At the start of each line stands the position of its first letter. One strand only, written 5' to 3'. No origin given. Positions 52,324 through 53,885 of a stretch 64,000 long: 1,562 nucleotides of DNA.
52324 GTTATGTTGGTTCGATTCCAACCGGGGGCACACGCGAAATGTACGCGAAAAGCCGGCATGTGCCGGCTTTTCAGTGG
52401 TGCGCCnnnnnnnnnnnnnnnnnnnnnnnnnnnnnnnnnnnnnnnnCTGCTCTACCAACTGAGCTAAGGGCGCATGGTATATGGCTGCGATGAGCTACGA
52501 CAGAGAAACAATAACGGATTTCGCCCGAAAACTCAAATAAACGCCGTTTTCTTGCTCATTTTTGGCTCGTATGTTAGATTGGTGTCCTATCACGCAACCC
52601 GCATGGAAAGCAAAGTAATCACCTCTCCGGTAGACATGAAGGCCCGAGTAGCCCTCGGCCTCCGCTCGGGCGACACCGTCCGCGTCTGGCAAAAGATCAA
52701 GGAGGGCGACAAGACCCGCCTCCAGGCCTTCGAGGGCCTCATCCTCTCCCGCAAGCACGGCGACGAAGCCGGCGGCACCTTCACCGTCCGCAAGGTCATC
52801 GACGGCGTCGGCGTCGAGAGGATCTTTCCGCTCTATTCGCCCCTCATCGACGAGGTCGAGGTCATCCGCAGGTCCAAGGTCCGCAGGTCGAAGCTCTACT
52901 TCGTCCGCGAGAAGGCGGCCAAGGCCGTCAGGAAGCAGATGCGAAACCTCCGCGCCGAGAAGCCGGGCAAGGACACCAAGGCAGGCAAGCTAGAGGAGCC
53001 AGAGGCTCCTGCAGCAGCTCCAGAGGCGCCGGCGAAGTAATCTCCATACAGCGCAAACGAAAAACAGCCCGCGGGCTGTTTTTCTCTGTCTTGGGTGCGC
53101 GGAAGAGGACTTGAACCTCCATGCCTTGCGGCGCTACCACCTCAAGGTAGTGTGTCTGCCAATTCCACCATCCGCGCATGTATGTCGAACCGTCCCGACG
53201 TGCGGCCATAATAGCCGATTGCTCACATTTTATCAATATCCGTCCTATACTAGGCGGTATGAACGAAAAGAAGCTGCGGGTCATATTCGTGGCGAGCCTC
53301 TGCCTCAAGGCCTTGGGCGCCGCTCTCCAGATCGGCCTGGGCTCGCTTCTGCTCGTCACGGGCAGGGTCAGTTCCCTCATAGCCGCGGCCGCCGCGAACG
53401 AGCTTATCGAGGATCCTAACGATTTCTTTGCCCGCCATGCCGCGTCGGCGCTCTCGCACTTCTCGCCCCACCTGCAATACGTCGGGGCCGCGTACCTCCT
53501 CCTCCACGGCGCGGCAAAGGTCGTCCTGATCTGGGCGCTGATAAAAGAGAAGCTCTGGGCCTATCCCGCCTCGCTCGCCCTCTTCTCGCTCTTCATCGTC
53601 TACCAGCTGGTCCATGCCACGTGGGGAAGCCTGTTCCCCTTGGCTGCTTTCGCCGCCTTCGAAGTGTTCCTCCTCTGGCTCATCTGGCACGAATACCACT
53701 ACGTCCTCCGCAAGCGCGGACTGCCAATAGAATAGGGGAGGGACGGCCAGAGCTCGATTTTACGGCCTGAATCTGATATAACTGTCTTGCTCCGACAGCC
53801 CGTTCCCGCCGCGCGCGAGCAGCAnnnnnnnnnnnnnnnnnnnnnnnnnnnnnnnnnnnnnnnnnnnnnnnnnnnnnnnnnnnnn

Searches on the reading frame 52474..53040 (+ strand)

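Call 44: search_protein_families(library=pfam, proteins=[window:52474-53040:+], max_evalue=0.001)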
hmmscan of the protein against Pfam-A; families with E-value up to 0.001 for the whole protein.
window:52474-53040:+ (188 aa): 1 family
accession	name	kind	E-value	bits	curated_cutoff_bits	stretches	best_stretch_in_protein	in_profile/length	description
PF01245.26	Ribosomal_L19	-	9.2e-35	119.4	22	1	62-153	17-107/111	Ribosomal protein L19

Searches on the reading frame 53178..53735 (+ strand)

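Call 44: search_protein_families(library=pfam, proteins=[window:53178-53735:+], max_evalue=0.001)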
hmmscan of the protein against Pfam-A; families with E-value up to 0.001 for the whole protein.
window:53178-53735:+ (185 aa): 1 family
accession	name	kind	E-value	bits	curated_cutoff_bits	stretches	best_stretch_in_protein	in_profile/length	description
PF09900.14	DUF2127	-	3.1e-19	70.1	24.3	1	37-173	2-140/140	Predicted membrane protein (DUF2127)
